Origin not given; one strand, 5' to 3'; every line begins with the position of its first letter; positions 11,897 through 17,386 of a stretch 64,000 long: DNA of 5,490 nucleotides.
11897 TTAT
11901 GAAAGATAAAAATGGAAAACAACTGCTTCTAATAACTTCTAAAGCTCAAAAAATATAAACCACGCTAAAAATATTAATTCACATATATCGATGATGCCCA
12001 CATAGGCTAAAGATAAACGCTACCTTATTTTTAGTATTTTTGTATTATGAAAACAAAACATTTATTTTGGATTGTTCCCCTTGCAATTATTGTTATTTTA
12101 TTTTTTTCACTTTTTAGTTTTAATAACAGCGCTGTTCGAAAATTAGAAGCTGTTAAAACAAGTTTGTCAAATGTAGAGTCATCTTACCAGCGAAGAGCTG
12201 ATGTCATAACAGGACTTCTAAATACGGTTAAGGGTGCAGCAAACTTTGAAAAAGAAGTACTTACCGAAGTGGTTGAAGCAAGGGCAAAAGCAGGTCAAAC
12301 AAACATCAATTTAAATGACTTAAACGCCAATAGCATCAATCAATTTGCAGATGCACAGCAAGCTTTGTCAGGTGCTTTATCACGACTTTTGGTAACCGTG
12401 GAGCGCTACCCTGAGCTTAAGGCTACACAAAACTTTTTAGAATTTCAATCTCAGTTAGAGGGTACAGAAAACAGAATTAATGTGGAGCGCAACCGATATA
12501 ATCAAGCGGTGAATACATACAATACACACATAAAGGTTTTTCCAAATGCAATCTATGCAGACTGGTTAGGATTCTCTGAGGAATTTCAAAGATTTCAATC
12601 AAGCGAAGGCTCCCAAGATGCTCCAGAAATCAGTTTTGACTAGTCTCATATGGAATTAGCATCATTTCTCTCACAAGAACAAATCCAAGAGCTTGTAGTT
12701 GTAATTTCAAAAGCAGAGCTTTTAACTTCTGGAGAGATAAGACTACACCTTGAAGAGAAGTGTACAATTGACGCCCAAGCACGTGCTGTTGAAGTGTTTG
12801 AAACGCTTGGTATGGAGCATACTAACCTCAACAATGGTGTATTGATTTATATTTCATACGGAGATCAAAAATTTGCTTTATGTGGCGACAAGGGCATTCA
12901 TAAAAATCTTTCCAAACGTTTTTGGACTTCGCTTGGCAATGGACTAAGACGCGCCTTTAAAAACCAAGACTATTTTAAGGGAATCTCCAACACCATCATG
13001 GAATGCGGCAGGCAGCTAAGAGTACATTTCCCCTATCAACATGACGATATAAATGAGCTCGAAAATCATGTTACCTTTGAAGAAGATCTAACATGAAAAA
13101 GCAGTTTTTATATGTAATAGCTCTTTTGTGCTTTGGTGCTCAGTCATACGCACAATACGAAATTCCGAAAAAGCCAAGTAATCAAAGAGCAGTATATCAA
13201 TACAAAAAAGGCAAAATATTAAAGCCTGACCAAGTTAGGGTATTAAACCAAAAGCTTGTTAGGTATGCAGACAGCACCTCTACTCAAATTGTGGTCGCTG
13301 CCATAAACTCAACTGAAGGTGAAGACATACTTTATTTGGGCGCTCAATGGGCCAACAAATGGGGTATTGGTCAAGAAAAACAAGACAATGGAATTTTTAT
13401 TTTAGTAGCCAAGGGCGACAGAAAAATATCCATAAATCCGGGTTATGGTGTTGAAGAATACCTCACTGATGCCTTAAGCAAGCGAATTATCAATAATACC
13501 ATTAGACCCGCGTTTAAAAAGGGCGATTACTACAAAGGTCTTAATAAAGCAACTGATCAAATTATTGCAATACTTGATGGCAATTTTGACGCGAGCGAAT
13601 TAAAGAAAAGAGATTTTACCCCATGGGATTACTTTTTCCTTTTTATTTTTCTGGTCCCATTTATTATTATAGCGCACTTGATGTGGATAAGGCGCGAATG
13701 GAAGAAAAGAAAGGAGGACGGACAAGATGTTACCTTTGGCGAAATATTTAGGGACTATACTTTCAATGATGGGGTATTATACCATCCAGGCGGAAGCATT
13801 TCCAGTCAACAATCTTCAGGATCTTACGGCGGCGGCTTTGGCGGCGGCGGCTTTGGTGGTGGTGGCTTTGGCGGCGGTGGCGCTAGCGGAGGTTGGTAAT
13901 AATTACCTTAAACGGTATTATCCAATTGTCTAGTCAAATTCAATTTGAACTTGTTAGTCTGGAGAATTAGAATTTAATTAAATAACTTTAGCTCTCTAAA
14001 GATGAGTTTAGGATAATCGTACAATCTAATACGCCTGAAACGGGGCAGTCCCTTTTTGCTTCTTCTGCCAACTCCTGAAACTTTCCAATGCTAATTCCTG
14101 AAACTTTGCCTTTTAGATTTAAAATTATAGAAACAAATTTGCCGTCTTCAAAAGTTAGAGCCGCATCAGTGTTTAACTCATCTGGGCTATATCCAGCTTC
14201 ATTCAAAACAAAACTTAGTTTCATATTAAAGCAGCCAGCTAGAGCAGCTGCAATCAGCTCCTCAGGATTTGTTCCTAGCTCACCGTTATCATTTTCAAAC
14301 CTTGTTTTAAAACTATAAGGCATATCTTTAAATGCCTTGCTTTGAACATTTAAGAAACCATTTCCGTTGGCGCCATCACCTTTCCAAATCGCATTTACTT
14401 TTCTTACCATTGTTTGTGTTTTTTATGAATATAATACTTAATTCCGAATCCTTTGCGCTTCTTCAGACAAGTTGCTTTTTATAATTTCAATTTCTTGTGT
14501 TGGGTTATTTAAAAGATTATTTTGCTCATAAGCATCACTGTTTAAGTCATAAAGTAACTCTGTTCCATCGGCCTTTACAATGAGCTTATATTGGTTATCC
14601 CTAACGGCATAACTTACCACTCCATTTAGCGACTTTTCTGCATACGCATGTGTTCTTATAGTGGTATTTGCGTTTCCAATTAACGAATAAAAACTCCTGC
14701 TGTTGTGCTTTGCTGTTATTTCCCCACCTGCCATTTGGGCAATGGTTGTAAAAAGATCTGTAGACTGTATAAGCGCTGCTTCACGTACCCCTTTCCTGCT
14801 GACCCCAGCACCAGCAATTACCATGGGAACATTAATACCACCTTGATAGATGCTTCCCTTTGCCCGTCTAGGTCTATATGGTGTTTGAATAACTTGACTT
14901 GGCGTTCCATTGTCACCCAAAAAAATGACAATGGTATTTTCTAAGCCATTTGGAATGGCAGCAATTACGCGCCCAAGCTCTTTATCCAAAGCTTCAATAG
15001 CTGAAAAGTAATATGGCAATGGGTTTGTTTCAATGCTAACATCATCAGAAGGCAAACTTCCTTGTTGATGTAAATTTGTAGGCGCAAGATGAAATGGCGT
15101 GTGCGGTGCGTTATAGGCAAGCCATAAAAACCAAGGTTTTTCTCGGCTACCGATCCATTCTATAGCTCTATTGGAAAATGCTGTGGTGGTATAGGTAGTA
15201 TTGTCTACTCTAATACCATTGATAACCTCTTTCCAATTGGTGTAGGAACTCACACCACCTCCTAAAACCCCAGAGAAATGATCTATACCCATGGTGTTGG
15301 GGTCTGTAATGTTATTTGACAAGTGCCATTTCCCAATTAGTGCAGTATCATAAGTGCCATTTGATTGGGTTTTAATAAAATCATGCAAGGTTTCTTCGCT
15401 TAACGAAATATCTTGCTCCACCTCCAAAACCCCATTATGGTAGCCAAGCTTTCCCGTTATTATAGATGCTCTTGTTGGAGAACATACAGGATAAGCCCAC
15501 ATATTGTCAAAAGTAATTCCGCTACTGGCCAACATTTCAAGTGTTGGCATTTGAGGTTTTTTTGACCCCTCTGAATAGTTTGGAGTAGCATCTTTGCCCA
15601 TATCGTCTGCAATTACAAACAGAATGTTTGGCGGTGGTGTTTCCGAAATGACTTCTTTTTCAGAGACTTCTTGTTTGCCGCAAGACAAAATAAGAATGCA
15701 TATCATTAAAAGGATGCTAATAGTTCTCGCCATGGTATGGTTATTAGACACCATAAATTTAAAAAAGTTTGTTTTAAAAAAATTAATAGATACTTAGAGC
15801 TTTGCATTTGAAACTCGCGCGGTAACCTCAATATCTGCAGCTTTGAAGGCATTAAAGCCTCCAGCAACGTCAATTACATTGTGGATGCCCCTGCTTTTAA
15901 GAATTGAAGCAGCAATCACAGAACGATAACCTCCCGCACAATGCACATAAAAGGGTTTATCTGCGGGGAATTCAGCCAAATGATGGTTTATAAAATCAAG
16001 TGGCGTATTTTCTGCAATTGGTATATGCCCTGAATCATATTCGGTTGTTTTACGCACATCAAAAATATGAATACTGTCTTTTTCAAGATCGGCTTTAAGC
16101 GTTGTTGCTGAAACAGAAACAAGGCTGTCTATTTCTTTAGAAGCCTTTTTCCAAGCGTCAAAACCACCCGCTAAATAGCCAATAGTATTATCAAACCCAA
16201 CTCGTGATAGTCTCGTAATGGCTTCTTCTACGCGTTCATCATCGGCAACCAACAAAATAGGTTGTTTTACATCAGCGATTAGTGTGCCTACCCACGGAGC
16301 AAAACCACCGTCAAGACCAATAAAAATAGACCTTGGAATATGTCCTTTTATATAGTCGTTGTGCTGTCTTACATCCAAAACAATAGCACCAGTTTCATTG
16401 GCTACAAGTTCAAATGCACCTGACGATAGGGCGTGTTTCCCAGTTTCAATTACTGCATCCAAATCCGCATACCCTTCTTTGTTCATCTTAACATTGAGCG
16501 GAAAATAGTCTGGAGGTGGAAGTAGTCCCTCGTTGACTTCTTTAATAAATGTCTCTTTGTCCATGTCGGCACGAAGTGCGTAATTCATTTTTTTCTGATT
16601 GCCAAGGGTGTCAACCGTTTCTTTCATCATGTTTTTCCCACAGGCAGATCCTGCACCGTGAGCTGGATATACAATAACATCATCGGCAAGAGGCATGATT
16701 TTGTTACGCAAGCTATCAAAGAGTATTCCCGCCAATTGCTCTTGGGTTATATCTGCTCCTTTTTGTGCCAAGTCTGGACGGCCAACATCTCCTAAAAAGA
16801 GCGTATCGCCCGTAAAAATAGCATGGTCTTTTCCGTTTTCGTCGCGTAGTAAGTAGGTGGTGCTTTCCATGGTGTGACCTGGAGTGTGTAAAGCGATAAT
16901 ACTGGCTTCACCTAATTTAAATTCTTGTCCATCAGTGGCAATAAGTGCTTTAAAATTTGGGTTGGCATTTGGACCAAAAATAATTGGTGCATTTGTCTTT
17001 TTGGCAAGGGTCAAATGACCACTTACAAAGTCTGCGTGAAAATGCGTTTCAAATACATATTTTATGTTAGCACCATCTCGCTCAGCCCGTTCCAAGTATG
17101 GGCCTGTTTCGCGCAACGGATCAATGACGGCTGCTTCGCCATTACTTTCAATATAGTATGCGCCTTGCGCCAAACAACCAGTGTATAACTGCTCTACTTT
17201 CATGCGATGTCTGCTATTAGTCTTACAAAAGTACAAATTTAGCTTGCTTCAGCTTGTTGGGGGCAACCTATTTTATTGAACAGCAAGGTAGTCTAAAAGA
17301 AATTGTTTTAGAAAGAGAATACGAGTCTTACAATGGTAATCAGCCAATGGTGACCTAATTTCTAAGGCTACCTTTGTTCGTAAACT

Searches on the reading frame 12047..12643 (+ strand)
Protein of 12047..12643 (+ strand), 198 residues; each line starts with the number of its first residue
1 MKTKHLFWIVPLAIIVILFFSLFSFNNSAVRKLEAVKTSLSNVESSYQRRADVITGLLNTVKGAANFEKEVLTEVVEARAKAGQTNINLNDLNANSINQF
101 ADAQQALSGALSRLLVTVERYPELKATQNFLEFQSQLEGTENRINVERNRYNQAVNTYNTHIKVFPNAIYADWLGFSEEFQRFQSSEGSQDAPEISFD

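Call 13: search_protein_families(library=pfam, proteins=[window:12047-12643:+], max_evalue=0.001)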
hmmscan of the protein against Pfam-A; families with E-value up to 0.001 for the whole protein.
window:12047-12643:+ (198 aa): 1 family
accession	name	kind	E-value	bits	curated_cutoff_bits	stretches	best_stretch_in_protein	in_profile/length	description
PF04011.17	LemA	-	6.8e-51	172.4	26.2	1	40-197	2-149/149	LemA family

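Call 14: find_encoding_contigs(protein=window:12047-12643:+, flank=10000, max_places=10)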
Protein window:12047-12643:+ (198 aa): 6 contigs read that carry it; 2 places shown.
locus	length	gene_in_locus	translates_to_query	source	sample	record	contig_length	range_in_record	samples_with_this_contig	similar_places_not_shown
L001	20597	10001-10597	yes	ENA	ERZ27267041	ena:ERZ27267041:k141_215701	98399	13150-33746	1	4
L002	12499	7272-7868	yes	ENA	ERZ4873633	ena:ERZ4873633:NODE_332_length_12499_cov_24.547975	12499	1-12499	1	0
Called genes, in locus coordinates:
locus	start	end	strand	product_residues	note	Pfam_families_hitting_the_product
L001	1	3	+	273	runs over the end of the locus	PF02535:Zip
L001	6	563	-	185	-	PF10634:Iron_transport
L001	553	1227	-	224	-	PF02630:SCO1-SenC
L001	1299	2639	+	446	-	PF02163:Peptidase_M50, PF00595:PDZ (faint), PF13180:PDZ_2 (faint), PF17820:PDZ_6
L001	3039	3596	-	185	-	-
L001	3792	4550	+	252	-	PF09603:Fib_succ_major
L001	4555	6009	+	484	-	PF13360:PQQ_2 (faint), PF18962:Por_Secre_tail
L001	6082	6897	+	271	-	PF03629:SASA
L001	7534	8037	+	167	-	PF08547:CIA30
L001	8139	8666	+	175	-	-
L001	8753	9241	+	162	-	-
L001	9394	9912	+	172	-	-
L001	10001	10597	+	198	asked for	PF04011:LemA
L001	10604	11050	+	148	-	PF04536:TPM_phosphatase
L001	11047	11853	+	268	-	PF04536:TPM_phosphatase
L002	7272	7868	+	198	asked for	PF04011:LemA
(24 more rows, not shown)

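Call 36: find_related_loci(query=window:12047-12643:+, collection=metagenome_contigs, flank=10000)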
Query window:12047-12643:+ (198 aa) in metagenome_contigs; peptide patterns used: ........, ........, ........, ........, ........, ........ (x = any residue, [..] = any of these).
600 stretches matched a pattern (row limit reached: there are more); 525 encode a relative of the query (tblastn E <= 1e-3); the best 80 are kept; 80 distinct loci.
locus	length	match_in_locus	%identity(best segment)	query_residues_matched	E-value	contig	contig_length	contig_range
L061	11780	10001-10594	79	1-198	2e-106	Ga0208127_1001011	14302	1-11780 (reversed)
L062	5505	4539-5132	79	1-198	2e-105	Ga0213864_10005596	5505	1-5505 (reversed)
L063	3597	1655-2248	82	1-198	3e-106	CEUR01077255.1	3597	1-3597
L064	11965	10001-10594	79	1-198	9e-107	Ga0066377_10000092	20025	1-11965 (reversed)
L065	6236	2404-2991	57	1-197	7e-65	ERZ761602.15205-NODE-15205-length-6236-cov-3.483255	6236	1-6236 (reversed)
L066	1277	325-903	56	1-197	9e-68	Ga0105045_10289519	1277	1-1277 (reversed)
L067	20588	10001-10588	56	1-197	1e-62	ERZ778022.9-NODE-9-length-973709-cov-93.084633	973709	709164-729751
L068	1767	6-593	55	1-197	5e-64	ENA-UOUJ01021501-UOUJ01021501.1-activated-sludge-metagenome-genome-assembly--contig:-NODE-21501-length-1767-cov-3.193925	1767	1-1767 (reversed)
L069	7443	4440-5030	53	1-198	1e-60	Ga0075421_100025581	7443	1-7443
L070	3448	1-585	55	2-197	1e-60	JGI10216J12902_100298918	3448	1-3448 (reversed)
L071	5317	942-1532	52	1-198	1e-60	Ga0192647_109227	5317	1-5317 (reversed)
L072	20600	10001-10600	52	1-197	8e-61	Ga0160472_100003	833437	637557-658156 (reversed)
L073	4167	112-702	52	1-198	2e-60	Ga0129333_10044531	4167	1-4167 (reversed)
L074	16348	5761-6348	52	1-197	4e-60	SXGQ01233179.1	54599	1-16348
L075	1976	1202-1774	55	4-197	2e-61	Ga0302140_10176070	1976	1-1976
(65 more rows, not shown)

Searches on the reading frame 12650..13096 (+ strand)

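Call 13: search_protein_families(library=pfam, proteins=[window:12650-13096:+], max_evalue=0.001)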
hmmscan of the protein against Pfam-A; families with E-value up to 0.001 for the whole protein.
window:12650-13096:+ (148 aa): 1 family
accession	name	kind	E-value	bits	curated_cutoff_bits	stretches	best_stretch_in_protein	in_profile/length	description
PF04536.20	TPM_phosphatase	-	2.5e-17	63.5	22.1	1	4-121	5-124/125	TPM domain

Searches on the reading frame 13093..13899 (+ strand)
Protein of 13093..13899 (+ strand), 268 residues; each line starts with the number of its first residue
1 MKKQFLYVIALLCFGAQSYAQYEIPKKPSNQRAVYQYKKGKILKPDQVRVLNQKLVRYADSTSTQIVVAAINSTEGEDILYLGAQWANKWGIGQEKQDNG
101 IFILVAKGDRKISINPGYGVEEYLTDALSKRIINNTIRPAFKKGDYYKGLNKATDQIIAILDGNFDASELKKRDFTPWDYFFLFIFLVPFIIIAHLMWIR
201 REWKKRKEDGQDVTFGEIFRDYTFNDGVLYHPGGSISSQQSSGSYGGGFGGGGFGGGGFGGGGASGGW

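Call 13: search_protein_families(library=pfam, proteins=[window:13093-13899:+], max_evalue=0.001)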
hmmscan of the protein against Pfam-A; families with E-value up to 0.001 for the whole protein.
window:13093-13899:+ (268 aa): 2 families
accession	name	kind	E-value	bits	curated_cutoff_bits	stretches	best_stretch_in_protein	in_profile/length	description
PF04536.20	TPM_phosphatase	-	1.6e-38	132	22.1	1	40-159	5-124/125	TPM domain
PF07172.16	GRP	-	0.00013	23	30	1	181-264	7-82/90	Glycine rich protein family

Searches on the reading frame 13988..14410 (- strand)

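Call 13: search_protein_families(library=pfam, proteins=[window:13988-14410:-], max_evalue=0.001)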
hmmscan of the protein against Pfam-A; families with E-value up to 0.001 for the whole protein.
window:13988-14410:- (140 aa): 1 family
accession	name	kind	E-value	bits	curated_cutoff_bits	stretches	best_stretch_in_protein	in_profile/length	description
PF02566.24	OsmC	-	2.3e-15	57.2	27.5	1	45-132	4-95/100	OsmC-like protein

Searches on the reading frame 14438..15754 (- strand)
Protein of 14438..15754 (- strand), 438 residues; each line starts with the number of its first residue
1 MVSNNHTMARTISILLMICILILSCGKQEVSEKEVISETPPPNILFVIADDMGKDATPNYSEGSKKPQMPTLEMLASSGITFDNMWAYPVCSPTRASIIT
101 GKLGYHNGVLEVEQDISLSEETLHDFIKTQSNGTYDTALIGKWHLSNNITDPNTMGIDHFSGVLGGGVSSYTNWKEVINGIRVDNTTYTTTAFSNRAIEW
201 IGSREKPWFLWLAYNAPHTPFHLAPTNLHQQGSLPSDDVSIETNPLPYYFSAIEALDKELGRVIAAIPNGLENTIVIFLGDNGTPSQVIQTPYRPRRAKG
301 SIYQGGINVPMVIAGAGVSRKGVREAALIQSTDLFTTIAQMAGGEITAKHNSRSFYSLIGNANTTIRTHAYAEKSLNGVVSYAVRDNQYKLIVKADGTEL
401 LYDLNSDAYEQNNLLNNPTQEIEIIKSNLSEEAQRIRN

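Call 13: search_protein_families(library=pfam, proteins=[window:14438-15754:-], max_evalue=0.001)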
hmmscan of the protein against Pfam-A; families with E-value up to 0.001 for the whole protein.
window:14438-15754:- (438 aa): 2 families
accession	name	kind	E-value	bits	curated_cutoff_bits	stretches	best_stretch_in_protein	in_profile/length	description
PF00884.28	Sulfatase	-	1.3e-43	149.9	25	1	42-343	1-300/301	Sulfatase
PF16347.10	SGSH_C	-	1.6e-10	41.8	29.3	1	301-435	10-150/154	N-sulphoglucosamine sulphohydrolase, C-terminal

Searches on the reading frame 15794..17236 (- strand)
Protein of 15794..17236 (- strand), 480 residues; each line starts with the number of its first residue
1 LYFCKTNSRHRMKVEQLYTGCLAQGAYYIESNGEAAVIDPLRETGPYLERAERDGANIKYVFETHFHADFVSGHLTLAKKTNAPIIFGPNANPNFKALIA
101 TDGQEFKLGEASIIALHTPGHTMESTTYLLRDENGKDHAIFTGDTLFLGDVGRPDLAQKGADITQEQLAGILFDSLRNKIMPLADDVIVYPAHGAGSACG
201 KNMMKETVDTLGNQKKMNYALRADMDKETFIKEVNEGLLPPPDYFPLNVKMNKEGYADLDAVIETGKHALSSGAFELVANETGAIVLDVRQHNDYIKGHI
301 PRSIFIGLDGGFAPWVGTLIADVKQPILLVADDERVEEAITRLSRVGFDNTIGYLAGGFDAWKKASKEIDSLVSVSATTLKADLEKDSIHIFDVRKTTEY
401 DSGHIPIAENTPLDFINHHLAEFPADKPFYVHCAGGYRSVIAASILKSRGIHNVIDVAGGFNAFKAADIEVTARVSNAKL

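Call 13: search_protein_families(library=pfam, proteins=[window:15794-17236:-], max_evalue=0.001)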
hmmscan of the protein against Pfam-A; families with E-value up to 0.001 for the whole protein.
window:15794-17236:- (480 aa): 2 families
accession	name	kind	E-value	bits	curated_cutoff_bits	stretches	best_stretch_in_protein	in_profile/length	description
PF00581.25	Rhodanese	-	7.9e-32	110.2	22.2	2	376-467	1-102/102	Rhodanese-like domain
PF00753.33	Lactamase_B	-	3.3e-15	57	22.7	1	25-189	7-193/196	Metallo-beta-lactamase superfamily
